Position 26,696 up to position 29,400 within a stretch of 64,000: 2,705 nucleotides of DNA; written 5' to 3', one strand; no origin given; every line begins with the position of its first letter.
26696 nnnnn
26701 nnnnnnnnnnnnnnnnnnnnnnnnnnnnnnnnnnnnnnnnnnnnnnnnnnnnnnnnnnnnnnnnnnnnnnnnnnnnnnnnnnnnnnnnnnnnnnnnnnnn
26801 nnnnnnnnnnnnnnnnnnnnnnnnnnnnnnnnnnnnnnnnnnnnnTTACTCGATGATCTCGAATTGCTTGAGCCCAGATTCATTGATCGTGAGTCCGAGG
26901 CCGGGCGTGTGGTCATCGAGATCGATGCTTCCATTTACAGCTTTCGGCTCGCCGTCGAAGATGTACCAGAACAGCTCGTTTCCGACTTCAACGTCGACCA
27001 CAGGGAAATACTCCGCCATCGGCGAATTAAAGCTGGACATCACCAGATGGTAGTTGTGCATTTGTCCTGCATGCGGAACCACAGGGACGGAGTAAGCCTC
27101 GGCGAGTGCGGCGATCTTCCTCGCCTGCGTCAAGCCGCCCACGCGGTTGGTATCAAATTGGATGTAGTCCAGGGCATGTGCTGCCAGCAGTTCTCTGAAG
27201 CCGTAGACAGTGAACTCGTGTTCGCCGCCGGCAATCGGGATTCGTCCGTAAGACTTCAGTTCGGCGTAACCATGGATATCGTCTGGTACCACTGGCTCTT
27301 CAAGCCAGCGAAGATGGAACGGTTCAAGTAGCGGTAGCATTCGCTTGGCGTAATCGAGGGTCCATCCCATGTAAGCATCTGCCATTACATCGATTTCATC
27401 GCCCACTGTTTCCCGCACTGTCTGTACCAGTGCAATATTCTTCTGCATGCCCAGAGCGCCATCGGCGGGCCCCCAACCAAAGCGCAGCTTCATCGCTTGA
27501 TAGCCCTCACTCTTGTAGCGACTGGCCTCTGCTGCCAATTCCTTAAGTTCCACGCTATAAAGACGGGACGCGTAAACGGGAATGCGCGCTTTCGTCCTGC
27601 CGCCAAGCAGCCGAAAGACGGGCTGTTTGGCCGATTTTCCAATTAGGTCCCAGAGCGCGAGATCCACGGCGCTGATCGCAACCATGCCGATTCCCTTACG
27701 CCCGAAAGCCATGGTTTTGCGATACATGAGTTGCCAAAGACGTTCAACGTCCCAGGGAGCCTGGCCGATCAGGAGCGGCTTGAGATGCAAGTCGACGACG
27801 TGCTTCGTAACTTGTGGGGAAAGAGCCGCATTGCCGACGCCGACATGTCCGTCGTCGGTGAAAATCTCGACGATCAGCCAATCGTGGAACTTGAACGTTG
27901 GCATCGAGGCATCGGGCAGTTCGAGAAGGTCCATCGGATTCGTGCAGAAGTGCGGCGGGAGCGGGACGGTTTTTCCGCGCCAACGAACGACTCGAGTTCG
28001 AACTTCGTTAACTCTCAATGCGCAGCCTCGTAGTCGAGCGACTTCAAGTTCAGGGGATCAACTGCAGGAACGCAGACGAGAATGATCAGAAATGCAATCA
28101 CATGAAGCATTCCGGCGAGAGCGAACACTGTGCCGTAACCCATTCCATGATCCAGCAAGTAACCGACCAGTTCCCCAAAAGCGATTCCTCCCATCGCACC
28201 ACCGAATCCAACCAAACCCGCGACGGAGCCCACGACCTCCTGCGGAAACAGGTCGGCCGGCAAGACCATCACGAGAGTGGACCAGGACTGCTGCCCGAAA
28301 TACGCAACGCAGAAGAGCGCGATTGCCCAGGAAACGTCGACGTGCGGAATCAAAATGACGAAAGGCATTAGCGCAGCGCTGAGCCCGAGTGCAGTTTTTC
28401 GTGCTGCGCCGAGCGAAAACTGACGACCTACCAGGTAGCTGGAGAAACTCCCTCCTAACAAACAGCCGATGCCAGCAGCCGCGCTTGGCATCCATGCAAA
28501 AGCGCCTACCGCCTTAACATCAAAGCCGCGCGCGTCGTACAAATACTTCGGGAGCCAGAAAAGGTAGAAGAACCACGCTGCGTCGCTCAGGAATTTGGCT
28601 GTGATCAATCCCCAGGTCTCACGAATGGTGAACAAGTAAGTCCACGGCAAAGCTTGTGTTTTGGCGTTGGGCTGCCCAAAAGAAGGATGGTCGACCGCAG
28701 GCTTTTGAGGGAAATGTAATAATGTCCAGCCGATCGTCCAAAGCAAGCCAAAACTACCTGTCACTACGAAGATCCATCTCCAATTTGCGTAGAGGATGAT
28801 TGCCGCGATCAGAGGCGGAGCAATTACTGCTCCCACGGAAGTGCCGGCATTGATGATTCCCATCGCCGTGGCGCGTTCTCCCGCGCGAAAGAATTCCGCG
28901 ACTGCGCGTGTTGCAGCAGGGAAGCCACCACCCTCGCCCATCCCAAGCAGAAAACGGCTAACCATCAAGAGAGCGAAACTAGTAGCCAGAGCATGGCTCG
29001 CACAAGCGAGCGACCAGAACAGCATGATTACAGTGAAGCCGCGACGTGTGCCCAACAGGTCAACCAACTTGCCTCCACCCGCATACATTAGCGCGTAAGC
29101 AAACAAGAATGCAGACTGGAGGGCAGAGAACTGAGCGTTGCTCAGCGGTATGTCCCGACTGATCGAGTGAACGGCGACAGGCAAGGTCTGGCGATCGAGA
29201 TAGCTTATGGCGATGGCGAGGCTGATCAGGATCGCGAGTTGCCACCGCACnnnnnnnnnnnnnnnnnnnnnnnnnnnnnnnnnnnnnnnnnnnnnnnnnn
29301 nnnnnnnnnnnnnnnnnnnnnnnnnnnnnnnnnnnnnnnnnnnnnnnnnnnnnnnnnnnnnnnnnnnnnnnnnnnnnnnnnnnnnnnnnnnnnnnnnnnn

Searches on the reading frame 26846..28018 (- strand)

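Call 5: search_protein_families(library=pfam, proteins=[window:26846-28018:-], max_evalue=0.00001)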
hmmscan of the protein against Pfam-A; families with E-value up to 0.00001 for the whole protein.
window:26846-28018:- (390 aa): 2 families
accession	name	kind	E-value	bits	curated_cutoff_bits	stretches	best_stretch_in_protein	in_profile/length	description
PF13378.12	MR_MLE_C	-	6.8e-60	202.9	29.4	1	160-380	1-217/219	Enolase C-terminal domain-like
PF02746.21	MR_MLE_N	-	1.6e-19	70.7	22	1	38-139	19-117/117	Mandelate racemase / muconate lactonizing enzyme, N-terminal domain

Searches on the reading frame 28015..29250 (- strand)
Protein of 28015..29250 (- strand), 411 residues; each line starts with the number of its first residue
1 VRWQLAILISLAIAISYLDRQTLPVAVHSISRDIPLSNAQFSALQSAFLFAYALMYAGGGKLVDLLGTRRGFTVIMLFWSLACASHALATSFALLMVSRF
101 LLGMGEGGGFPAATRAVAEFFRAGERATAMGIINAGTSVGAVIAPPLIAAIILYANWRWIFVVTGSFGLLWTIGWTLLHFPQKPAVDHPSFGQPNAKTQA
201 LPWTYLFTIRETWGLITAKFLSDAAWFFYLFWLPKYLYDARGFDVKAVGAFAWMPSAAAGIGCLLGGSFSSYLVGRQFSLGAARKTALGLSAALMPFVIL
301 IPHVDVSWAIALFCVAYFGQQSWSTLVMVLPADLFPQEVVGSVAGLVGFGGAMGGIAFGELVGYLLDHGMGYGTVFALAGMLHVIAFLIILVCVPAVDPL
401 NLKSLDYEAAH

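Call 5: search_protein_families(library=pfam, proteins=[window:28015-29250:-], max_evalue=0.00001)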
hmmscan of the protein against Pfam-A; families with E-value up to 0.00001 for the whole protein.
window:28015-29250:- (411 aa): 2 families
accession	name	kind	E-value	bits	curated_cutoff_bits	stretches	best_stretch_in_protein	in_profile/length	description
PF07690.21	MFS_1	-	2.7e-51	175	33.4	1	10-357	2-345/347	Major Facilitator Superfamily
PF00083.30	Sugar_tr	-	9.3e-11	41.7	22.3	1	17-178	28-191/452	Sugar (and other) transporter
